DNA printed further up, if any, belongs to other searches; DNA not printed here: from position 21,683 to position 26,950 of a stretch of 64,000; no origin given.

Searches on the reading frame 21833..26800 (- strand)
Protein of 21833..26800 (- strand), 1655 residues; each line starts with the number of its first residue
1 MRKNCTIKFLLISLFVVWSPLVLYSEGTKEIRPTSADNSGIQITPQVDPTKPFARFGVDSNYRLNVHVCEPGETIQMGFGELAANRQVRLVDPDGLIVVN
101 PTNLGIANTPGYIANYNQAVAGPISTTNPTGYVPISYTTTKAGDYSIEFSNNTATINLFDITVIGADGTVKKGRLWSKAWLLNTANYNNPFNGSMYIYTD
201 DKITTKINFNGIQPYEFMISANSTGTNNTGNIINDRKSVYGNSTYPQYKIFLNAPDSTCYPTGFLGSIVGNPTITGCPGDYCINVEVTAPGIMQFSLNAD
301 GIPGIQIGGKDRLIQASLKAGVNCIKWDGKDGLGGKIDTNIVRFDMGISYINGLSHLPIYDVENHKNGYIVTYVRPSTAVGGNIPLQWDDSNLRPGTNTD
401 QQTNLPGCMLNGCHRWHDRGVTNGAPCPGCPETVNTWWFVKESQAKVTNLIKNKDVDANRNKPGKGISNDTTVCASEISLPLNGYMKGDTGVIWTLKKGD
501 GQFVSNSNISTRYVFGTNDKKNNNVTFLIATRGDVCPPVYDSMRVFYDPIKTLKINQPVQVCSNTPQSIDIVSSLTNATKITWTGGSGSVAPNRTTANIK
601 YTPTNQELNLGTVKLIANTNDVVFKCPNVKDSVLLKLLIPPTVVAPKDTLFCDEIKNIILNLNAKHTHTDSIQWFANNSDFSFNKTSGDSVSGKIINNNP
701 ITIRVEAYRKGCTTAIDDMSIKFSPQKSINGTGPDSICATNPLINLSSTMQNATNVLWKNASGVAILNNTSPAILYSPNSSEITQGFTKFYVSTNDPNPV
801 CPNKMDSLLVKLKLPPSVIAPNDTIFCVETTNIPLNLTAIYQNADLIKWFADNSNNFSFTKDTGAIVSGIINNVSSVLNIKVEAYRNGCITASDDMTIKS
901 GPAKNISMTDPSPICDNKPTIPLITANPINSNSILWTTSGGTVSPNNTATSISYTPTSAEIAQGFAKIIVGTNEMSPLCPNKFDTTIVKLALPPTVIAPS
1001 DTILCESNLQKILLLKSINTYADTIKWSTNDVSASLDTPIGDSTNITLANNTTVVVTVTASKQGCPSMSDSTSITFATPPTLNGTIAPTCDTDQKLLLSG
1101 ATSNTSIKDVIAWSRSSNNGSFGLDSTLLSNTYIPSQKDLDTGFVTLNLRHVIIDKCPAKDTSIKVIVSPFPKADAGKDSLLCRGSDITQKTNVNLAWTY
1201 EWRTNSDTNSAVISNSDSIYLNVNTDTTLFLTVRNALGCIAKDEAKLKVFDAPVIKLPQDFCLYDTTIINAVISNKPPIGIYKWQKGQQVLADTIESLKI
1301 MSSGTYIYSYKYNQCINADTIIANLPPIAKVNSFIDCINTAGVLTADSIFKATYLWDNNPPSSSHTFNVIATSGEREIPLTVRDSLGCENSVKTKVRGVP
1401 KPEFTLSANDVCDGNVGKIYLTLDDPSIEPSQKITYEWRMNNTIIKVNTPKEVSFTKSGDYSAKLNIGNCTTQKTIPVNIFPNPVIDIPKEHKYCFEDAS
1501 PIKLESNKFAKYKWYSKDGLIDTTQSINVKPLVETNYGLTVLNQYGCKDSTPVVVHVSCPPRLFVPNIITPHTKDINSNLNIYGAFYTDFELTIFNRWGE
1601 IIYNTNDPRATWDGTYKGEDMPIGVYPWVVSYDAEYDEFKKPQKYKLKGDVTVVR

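Call 16: search_protein_families(library=pfam, proteins=[window:21833-26800:-], max_evalue=0.001)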
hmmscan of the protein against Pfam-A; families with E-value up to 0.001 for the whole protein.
window:21833-26800:- (1655 aa): 1 family
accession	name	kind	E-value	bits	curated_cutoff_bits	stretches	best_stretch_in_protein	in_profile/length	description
PF13585.12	CHU_C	-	4.9e-14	52.7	27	1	1564-1635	2-75/86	CHU_C Type IX secretion signal domain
